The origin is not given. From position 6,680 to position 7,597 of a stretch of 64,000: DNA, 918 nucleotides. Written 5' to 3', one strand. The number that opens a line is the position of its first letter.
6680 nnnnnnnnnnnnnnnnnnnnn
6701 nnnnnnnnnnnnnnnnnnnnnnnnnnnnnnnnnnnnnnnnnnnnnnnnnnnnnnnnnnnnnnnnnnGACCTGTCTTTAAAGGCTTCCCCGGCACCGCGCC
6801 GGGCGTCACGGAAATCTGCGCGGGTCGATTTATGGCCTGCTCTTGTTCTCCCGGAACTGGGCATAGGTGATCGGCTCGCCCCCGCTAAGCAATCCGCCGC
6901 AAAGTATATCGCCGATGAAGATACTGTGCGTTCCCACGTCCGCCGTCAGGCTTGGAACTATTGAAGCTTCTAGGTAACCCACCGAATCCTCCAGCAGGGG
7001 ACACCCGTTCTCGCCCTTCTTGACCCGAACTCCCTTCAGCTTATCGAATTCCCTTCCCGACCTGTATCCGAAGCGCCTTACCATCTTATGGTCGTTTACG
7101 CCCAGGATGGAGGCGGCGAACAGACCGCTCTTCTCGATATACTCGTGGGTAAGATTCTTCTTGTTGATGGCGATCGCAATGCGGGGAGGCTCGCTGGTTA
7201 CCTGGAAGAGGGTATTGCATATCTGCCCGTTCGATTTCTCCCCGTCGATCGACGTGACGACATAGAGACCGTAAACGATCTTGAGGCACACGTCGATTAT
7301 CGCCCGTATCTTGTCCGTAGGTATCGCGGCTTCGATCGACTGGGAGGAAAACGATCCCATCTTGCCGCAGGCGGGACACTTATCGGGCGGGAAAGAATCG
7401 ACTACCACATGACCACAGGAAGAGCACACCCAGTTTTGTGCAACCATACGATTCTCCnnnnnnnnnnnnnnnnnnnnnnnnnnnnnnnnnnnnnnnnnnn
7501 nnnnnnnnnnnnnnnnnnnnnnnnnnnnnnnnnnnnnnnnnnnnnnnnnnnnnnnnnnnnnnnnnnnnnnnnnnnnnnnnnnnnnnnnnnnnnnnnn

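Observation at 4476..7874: PerR-led oxidative-stress operon with two unusual domain fusions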

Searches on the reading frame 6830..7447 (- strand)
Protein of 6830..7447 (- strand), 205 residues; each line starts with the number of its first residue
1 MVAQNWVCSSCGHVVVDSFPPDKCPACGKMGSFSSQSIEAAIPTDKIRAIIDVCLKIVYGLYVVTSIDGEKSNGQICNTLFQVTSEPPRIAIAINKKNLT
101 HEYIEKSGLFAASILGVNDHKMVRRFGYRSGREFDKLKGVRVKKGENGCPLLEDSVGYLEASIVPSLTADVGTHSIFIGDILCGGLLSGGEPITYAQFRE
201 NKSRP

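Call 3: search_protein_families(library=pfam, proteins=[window:6830-7447:-], max_evalue=0.1)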
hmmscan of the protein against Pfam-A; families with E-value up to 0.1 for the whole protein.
window:6830-7447:- (205 aa): 6 families
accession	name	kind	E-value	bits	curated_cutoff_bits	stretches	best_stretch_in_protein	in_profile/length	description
PF01613.24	Flavin_Reduct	-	1e-29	104.1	27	1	57-197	4-146/153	Flavin reductase like domain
PF21349.2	RUBY_RBDX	-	3.1e-07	30.1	26.5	1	6-28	1-23/30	Rubrerythrin, rubredoxin-like domain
PF18073.7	Zn_ribbon_LapB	-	0.0022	18.1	25.7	0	23-33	16-26/28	Rubredoxin metal binding domain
PF13248.11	Zn_ribbon_3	-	0.019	14.8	27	0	7-17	4-13/26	zinc-ribbon domain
PF12773.13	DZR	-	0.029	15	27.3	1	5-33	12-36/45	Double zinc ribbon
PF23458.2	DUF7130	-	0.044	14.1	35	1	5-29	53-78/89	Domain of unknown function (DUF7130)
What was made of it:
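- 6830..7447 (-): Rubrerythrin-type FeCys4 ribbon (residues 5-33; nt 7349-7435) fused to a flavin reductase (residues 57-197). Likely an NAD(P)H-dependent reductase feeding rubredoxin. RUBY_RBDX plus Flavin_Reduct (call 3).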

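Call 4: search_protein_families(library=ncbifam, proteins=[window:6830-7447:-], max_evalue=0.1)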
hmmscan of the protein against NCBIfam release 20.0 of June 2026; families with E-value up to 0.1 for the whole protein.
window:6830-7447:- (205 aa): 12 families
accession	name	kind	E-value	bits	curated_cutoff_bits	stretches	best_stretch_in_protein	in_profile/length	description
NF045630.1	monooxsub_HsaB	equivalog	1e-12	48.2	230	1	56-183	16-139/186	3-hydroxy-9,10-secoandrosta-1,3,5(10)-triene-9,17-dione monooxygenase reductase subunit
NF045733.1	StyMonoxStyB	equivalog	1.1e-09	38.4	200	1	59-193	13-139/150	styrene monooxygenase NADH-dependent flavin reductase subunit StyB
NF052639.1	FlvnRedFerAPor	equivalog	1.2e-09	38.1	260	1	56-187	13-138/158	flavin reductase FerA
NF045919.1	HphnlacHdxRed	equivalog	7.8e-09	35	340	1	60-183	20-139/309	p-hydroxyphenylacetate 3-hydroxylase reductase component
TIGR03615.1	RutF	equivalog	5.5e-08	33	254.75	1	68-182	23-135/156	NADH-dependent FMN reductase RutF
TIGR02296.1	HpaC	equivalog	1.9e-07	31.2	205.95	1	62-179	13-129/154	4-hydroxyphenylacetate 3-monooxygenase, reductase component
NF042921.1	HpaC_Thermus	equivalog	8.6e-07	29.1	200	1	58-195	13-141/150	4-hydroxyphenylacetate 3-monooxygenase reductase subunit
NF045720.1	rubredox_RCKP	subfamily_domain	1.8e-05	24.2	45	1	6-34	4-32/34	RCKP-type rubredoxin-like domain-containing protein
NF012030.0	PRK15486.1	equivalog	0.00013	21.8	315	1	63-191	23-150/170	4-hydroxyphenylacetate 3-monooxygenase reductase subunit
NF045767.1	RuberyRbr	equivalog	0.00037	20.6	200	1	5-33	158-186/194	rubrerythrin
NF033497.1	rubre_like_arch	subfamily_domain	0.00084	19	32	1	8-28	3-23/34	rubrerythrin-like domain-containing protein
TIGR02605.1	CxxC_CxxC_SSSS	subfamily_domain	0.096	12.8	31.3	0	7-29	7-34/52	FmdB family zinc ribbon protein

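Call 48: search_solved_structures(query=window:6830-7447:-, max_evalue=0.00001)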
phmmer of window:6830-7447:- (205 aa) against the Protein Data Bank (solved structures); distinct sequences matched with E-value up to 0.00001: 11.
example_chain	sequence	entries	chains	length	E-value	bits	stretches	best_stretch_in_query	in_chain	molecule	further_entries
1i0r_A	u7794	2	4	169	2.8e-33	118.6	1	52-200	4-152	CONSERVED HYPOTHETICAL PROTEIN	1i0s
1wgb_A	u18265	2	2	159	3e-11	46.7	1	53-193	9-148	probable flavoprotein | putative flavoprotein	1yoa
4l82_A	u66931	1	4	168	8.1e-11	45.3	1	55-195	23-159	RifeA.00250.a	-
4r82_A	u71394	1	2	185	3e-10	43.4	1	58-185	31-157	Oxidoreductase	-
4hx6_A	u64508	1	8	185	3.1e-10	43.4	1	58-185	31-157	Oxidoreductase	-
2d36_A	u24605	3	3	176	9.8e-10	41.7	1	50-195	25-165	hypothetical NADH-dependent FMN oxidoreductase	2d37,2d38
3rh7_A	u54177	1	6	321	9.6e-08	35.2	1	47-182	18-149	Hypothetical oxidoreductase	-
1usc_A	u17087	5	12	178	1.6e-07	34.6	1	83-182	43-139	PUTATIVE STYRENE MONOOXYGENASE SMALL COMPONENT | FLAVOREDOXIN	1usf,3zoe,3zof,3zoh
8ct0_A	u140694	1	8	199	5.1e-07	32.9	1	57-186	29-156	Flavin reductase (NADH)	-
3nfw_A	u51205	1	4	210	7e-07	32.4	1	56-181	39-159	Flavin reductase-like, FMN-binding protein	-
5cho_A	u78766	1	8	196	2e-06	30.9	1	55-185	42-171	Flavin reductase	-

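Call 64: find_homologous_proteins(query=window:6830-7447:-, max_evalue=1e-10)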
Query window:6830-7447:- (205 aa): 186 proteins with E <= 1e-10 among 302 candidates; the best 120 are listed.
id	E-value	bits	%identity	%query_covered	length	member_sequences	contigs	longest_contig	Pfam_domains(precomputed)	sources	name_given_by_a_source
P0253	2.6e-134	463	100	100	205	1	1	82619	PF21349.3,PF01613.25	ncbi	-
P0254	1.5e-79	284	59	99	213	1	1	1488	PF21349.3,PF01613.25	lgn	-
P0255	1.4e-78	281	58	99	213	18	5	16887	PF21349.3,PF01613.25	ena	-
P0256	1.6e-78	281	60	99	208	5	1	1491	PF21349.3,PF01613.25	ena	-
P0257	1.7e-78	281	59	99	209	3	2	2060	PF21349.3,PF01613.25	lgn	-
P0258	3.1e-78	280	60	99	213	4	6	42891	PF21349.3,PF01613.25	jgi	jgi:flavin reductase (DIM6/NTAB) family NADH-FMN oxidoreductase RutF/rubredoxin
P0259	5.9e-77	276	59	99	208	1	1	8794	PF21349.3,PF01613.25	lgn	-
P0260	1.1e-76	275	54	99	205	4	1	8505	PF21349.3,PF01613.25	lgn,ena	-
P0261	1.8e-76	274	60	99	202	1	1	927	PF21349.3,PF01613.25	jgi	jgi:flavin reductase (DIM6/NTAB) family NADH-FMN oxidoreductase RutF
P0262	2.3e-76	274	57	99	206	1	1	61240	PF21349.3,PF01613.25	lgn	-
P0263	2.5e-76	274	57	99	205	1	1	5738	PF21349.3,PF01613.25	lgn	-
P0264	2.9e-76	274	57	99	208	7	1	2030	PF21349.3,PF01613.25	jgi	jgi:flavin reductase (DIM6/NTAB) family NADH-FMN oxidoreductase RutF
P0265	5.6e-76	273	54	99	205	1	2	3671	PF21349.3,PF01613.25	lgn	-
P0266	7.6e-76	272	54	99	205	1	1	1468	PF21349.3,PF01613.25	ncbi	-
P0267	7.7e-76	272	56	100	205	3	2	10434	PF21349.3,PF01613.25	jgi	jgi:flavin reductase (DIM6/NTAB) family NADH-FMN oxidoreductase RutF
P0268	7.8e-76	272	58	97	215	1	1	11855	PF21349.3,PF01613.25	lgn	-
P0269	7.9e-76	272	56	99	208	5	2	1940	PF21349.3,PF01613.25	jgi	-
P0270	2.0e-75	271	56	99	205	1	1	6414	PF21349.3,PF01613.25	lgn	-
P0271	5.2e-75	270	56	100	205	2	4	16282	PF21349.3,PF01613.25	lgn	-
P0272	5.5e-75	270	57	99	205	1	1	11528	PF21349.3,PF01613.25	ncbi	-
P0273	5.9e-75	269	55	99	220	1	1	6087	PF21349.3,PF01613.25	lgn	-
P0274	6.1e-75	269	54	100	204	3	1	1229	PF21349.3,PF01613.25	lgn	-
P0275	9.4e-75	269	56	99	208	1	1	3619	PF21349.3,PF01613.25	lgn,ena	-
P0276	9.9e-75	269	57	99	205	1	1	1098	PF21349.3,PF01613.25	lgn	-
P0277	1.0e-74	269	56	99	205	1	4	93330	PF21349.3,PF01613.25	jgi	jgi:flavin reductase (DIM6/NTAB) family NADH-FMN oxidoreductase RutF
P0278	1.0e-74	269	54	99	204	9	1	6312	PF21349.3,PF01613.25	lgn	-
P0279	1.1e-74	269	55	99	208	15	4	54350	PF21349.3,PF01613.25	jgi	jgi:flavin reductase (DIM6/NTAB) family NADH-FMN oxidoreductase RutF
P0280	1.4e-74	268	55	99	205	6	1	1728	PF21349.3,PF01613.25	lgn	-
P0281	1.9e-74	268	56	99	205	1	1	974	PF21349.3,PF01613.25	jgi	jgi:flavin reductase (DIM6/NTAB) family NADH-FMN oxidoreductase RutF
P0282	2.1e-74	268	57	99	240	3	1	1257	PF21349.3,PF01613.25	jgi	jgi:flavin reductase (DIM6/NTAB) family NADH-FMN oxidoreductase RutF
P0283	2.7e-74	267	56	99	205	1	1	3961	PF21349.3,PF01613.25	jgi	jgi:flavin reductase (DIM6/NTAB) family NADH-FMN oxidoreductase RutF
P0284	7.5e-74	266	56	99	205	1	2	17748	PF21349.3,PF01613.25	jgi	jgi:flavin reductase (DIM6/NTAB) family NADH-FMN oxidoreductase RutF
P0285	1.9e-73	265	55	100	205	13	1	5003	PF21349.3,PF01613.25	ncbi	-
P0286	2.4e-73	264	55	100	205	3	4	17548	PF21349.3,PF01613.25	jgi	jgi:flavin reductase (DIM6/NTAB) family NADH-FMN oxidoreductase RutF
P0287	3.3e-73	264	55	99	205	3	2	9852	PF21349.3,PF01613.25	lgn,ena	-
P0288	4.0e-73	264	55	100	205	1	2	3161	PF21349.3,PF01613.25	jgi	jgi:flavin reductase (DIM6/NTAB) family NADH-FMN oxidoreductase RutF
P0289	4.2e-73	263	57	99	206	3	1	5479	PF21349.3,PF01613.25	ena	-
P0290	5.2e-73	263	54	100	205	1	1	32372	PF21349.3,PF01613.25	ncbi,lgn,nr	ncbi:MAG: flavin reductase [Candidatus Krumholzibacteriota bacterium]|nr:flavin reductase [Candidatu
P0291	6.1e-73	263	54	100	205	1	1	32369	PF21349.3,PF01613.25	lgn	-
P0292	7.2e-73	263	57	99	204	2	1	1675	PF21349.3,PF01613.25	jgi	-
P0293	7.2e-73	263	57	99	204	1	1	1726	PF21349.3,PF01613.25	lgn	-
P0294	1.5e-72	262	53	100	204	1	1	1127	PF21349.3,PF01613.25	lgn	-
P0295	1.6e-72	262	60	97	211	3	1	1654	PF21349.3,PF01613.25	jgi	jgi:flavin reductase (DIM6/NTAB) family NADH-FMN oxidoreductase RutF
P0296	2.9e-72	261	55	100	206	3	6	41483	PF21349.3,PF01613.25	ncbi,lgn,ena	-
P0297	3.0e-72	261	57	99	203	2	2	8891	PF21349.3,PF01613.25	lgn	-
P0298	4.0e-72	260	54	100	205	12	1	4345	PF21349.3,PF01613.25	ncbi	-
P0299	5.1e-72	260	56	99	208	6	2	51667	PF21349.3,PF01613.25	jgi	-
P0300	6.0e-72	260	56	99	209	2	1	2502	PF21349.3,PF01613.25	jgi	-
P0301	1.4e-71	259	55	99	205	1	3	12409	PF21349.3,PF01613.25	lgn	-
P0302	1.7e-71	258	55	99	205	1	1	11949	PF21349.3,PF01613.25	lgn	-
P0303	2.7e-71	258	54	99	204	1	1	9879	PF21349.3,PF01613.25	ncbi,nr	ncbi:MAG: flavin reductase [Candidatus Latescibacteria bacterium]|nr:flavin reductase [bacterium] MB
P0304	2.9e-71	257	55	99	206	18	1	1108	PF21349.3,PF01613.25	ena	-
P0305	3.8e-71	257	54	100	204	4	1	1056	PF21349.3,PF01613.25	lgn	-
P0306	1.1e-69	252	54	99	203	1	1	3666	PF21349.3,PF01613.25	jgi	jgi:flavin reductase (DIM6/NTAB) family NADH-FMN oxidoreductase RutF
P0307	1.1e-69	252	52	100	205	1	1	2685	PF21349.3,PF01613.25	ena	-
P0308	1.9e-69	252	52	100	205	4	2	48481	PF21349.3,PF01613.25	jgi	jgi:flavin reductase (DIM6/NTAB) family NADH-FMN oxidoreductase RutF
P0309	3.5e-69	251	54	99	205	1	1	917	PF21349.3,PF01613.25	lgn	-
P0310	1.2e-68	249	58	90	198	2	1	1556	PF01613.25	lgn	-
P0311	1.5e-68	249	53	99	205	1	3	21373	PF21349.3,PF01613.25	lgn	-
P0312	2.0e-68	248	51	100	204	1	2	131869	PF21349.3,PF01613.25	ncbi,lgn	-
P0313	6.4e-68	247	56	91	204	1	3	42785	PF01613.25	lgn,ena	-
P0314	1.8e-66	242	57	90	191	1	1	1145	PF01613.25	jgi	jgi:flavin reductase (DIM6/NTAB) family NADH-FMN oxidoreductase RutF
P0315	6.4e-66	240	59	87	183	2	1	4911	PF01613.25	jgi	jgi:flavin reductase (DIM6/NTAB) family NADH-FMN oxidoreductase RutF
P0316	2.3e-65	238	52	99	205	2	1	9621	PF21349.3,PF01613.25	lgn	-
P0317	2.7e-64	235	64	76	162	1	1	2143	PF01613.25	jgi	jgi:flavin reductase (DIM6/NTAB) family NADH-FMN oxidoreductase RutF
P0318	7.5e-64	233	64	76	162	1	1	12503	PF01613.25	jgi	jgi:flavin reductase (DIM6/NTAB) family NADH-FMN oxidoreductase RutF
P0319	1.4e-62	229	52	92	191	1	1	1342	PF01613.25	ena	-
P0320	6.0e-55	204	65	68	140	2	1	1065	PF21349.3,PF01613.25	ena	-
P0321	7.0e-54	201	44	97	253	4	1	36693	PF21349.3,PF23458.3,PF01613.25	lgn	-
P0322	3.1e-53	199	44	99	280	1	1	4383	PF21349.3,PF23458.3,PF01613.25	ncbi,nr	ncbi:MAG TPA: flavin reductase [Patescibacteria group bacterium]|nr:flavin reductase [Patescibacteri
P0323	9.4e-53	197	45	97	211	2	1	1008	PF21349.3,PF01613.25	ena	-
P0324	4.5e-49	185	44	97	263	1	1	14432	PF21349.3,PF23458.3,PF01613.25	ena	-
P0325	8.8e-49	184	44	97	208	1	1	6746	PF21349.3,PF01613.25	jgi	jgi:flavin reductase (DIM6/NTAB) family NADH-FMN oxidoreductase RutF/rubredoxin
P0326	2.5e-48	183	58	68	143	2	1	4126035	PF01613.25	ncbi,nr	ncbi:MAG: flavin reductase [bacterium]|nr:MAG: flavin reductase [bacterium]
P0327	3.9e-48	182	41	97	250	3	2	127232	PF21349.3,PF23458.3,PF01613.25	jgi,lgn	jgi:flavin reductase (DIM6/NTAB) family NADH-FMN oxidoreductase RutF/rubredoxin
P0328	1.4e-46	177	55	68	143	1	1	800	PF01613.25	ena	-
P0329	1.6e-45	173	44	98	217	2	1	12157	PF21349.3,PF01613.25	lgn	-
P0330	1.7e-44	170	44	98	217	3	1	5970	PF21349.3,PF01613.25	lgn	-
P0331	1.3e-42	164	42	98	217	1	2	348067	PF21349.3,PF01613.25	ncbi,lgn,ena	-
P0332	3.6e-41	159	52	73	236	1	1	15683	PF21349.3,PF00301.26,PF01613.25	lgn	-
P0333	1.3e-40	157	55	72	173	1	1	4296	PF01613.25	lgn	-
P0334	2.3e-39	153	52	71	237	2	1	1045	PF21349.3,PF00301.26,PF01613.25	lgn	-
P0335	3.5e-39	153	52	72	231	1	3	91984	PF21349.3,PF00301.26,PF01613.25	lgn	-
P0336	3.9e-39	153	52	72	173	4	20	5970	PF01613.25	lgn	-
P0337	5.1e-39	152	51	70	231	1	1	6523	PF21349.3,PF00301.26,PF01613.25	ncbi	ncbi:MAG: rubredoxin [Endomicrobiia bacterium]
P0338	6.3e-39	152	51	70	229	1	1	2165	PF21349.3,PF00301.26,PF01613.25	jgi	-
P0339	1.7e-38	150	53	69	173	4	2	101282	PF01613.25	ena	-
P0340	2.1e-38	150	51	70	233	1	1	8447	PF21349.3,PF00301.26,PF01613.25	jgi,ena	-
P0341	2.4e-38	150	52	73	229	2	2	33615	PF21349.3,PF00301.26,PF01613.25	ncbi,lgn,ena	-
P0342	2.7e-38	150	52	72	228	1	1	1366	PF00301.26,PF01613.25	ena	-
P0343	6.6e-38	149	49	74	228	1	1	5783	PF21349.3,PF00301.26,PF01613.25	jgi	jgi:flavin reductase (DIM6/NTAB) family NADH-FMN oxidoreductase RutF/rubredoxin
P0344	1.2e-37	148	51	72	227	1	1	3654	PF21349.3,PF00301.26,PF01613.25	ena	-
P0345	2.4e-37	147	50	72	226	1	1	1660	PF21349.3,PF00301.26,PF01613.25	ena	-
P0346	2.4e-37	147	53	72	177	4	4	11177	PF01613.25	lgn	-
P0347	2.4e-37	147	49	74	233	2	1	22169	PF21349.3,PF00301.26,PF01613.25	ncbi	-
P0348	3.1e-37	146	50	72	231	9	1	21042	PF21349.3,PF00301.26,PF01613.25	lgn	-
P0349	4.4e-37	146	48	72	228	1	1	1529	PF21349.3,PF00301.26,PF01613.25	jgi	jgi:flavin reductase (DIM6/NTAB) family NADH-FMN oxidoreductase RutF/rubredoxin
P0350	4.4e-37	146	48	72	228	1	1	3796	PF21349.3,PF00301.26,PF01613.25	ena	-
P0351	5.9e-37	145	51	70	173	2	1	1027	PF01613.25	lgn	-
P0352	7.7e-37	145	50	74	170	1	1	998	PF01613.25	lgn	-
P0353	7.8e-37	145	50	72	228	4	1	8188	PF21349.3,PF00301.26,PF01613.25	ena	-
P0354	1.4e-36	144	50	72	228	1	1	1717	PF00301.26,PF01613.25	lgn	-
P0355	1.5e-36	144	53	70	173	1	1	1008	PF01613.25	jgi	jgi:ferric-chelate reductase [NAD(P)H]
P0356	1.5e-36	144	53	70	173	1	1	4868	PF01613.25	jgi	jgi:ferric-chelate reductase [NAD(P)H]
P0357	1.7e-36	144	49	72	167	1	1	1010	PF01613.25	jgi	jgi:flavin reductase (DIM6/NTAB) family NADH-FMN oxidoreductase RutF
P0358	1.7e-36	144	49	72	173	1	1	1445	PF01613.25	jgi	jgi:ferric-chelate reductase [NAD(P)H]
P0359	2.6e-36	143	51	70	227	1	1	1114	PF21349.3,PF00301.26,PF01613.25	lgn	-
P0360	3.0e-36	143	48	74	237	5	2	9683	PF21349.3,PF00301.26,PF01613.25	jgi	jgi:flavin reductase (DIM6/NTAB) family NADH-FMN oxidoreductase RutF/rubredoxin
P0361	3.2e-36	143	49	72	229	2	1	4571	PF21349.3,PF00301.26,PF01613.25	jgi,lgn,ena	-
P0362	3.4e-36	143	48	72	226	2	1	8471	PF21349.3,PF00301.26,PF01613.25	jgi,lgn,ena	-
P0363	4.0e-36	143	48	72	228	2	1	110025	PF21349.3,PF00301.26,PF01613.25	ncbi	ncbi:rubredoxin [Chloroflexota bacterium]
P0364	5.0e-36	142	51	69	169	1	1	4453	PF01613.25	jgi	jgi:ferric-chelate reductase [NAD(P)H]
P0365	5.5e-36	142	47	71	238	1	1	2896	PF21349.3,PF00301.26,PF01613.25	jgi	jgi:rubredoxin/flavin reductase (DIM6/NTAB) family NADH-FMN oxidoreductase RutF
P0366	7.1e-36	142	49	73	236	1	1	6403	PF21349.3,PF00301.26,PF01613.25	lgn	-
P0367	8.2e-36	142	50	73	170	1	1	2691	PF01613.25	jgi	jgi:flavin reductase (DIM6/NTAB) family NADH-FMN oxidoreductase RutF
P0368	8.3e-36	142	52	72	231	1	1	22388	PF21349.3,PF00301.26,PF01613.25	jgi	jgi:flavin reductase (DIM6/NTAB) family NADH-FMN oxidoreductase RutF/rubredoxin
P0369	8.8e-36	142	47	72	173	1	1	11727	PF01613.25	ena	-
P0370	8.8e-36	142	47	73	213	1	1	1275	PF00301.26,PF01613.25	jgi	jgi:flavin reductase (DIM6/NTAB) family NADH-FMN oxidoreductase RutF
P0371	1.1e-35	141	49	72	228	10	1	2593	PF21349.3,PF00301.26,PF01613.25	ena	-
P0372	1.2e-35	141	52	72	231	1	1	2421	PF21349.3,PF00301.26,PF01613.25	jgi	jgi:flavin reductase (DIM6/NTAB) family NADH-FMN oxidoreductase RutF/rubredoxin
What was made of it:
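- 6830..7447 (-): The architecture is common (call 64).
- On Hrb-type rubredoxin-flavin reductase (gene 2): More than 100 homologues share this architecture or PF00301+PF01613 (call 64).
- Closest known: High-molecular-weight rubredoxin. Different: Both arrangements are common in the databases (call 64).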
